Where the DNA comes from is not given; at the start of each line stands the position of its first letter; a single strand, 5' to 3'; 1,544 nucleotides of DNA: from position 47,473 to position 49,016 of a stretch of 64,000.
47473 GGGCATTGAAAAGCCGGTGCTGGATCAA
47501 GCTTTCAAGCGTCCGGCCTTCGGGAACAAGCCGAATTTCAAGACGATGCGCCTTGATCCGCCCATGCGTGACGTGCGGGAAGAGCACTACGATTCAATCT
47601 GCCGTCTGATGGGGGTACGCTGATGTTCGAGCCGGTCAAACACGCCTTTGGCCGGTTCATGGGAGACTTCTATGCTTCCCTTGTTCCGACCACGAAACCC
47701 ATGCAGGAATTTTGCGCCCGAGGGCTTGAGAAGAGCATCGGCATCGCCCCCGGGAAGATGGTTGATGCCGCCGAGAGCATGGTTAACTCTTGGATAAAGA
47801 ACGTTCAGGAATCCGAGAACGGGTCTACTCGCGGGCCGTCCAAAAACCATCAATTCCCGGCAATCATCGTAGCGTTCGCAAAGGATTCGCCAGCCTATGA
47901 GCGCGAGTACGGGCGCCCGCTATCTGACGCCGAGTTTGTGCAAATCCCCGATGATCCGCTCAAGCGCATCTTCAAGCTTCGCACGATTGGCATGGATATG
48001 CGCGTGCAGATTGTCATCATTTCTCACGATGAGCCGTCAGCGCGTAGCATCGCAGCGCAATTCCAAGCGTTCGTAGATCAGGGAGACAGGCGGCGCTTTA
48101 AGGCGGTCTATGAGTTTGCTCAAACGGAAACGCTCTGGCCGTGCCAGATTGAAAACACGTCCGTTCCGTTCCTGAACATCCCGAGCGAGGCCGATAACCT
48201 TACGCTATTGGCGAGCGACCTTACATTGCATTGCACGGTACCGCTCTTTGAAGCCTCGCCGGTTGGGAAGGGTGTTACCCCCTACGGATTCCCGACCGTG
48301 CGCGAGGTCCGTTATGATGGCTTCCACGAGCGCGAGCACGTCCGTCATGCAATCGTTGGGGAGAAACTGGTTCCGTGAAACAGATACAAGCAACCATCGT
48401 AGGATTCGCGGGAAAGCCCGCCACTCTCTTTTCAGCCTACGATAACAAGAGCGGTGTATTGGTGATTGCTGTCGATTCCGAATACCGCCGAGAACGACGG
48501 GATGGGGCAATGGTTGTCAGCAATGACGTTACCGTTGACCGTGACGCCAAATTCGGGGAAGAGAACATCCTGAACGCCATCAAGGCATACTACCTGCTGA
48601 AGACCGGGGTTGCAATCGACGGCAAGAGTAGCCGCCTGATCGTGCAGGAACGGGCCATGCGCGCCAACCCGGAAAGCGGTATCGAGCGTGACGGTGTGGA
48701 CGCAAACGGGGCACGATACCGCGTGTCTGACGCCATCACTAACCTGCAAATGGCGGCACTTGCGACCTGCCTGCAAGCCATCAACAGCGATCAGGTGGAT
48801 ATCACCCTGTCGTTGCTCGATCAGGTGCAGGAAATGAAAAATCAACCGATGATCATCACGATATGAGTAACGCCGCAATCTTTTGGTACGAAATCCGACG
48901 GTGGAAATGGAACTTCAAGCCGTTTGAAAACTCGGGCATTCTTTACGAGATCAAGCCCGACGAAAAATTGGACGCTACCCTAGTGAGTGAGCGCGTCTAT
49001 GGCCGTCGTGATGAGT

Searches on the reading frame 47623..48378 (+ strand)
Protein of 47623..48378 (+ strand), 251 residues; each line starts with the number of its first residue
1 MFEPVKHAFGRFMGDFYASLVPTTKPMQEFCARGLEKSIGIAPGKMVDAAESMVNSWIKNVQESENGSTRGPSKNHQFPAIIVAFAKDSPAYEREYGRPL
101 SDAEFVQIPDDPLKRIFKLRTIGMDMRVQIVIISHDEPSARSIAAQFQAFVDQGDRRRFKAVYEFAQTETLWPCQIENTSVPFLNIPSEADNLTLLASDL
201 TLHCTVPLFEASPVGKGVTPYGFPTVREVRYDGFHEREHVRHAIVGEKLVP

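Call 41: search_protein_families(library=phrogs, proteins=[window:47623-48378:+], max_evalue=0.01)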
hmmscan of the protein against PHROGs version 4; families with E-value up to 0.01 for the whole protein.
window:47623-48378:+ (251 aa): 2 families
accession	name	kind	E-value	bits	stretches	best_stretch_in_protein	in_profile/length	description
phrog_4333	-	unknown function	1.6e-50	173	1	1-209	7-209/272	-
phrog_1767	-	tail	1.1e-05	26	1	2-215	27-246/261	baseplate protein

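Call 83: find_related_loci(query=window:47623-48378:+, collection=genome_contigs, flank=10000)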
Query window:47623-48378:+ (251 aa) in genome_contigs; peptide patterns used: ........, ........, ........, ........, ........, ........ (x = any residue, [..] = any of these).
59 stretches matched a pattern, but none encodes a relative of the query by tblastn (E <= 1e-3).

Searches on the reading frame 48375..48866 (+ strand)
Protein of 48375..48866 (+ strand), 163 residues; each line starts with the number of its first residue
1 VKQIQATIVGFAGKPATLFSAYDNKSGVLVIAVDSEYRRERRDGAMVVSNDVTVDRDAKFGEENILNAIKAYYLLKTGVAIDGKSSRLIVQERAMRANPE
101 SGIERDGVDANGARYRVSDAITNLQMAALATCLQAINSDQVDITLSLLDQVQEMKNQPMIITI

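Call 41: search_protein_families(library=phrogs, proteins=[window:48375-48866:+], max_evalue=0.01)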
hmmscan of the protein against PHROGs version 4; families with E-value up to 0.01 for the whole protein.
window:48375-48866:+ (163 aa): 1 family
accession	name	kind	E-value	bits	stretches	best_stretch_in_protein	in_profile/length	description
phrog_4179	-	unknown function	1.2e-22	81.8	1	3-137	6-141/169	-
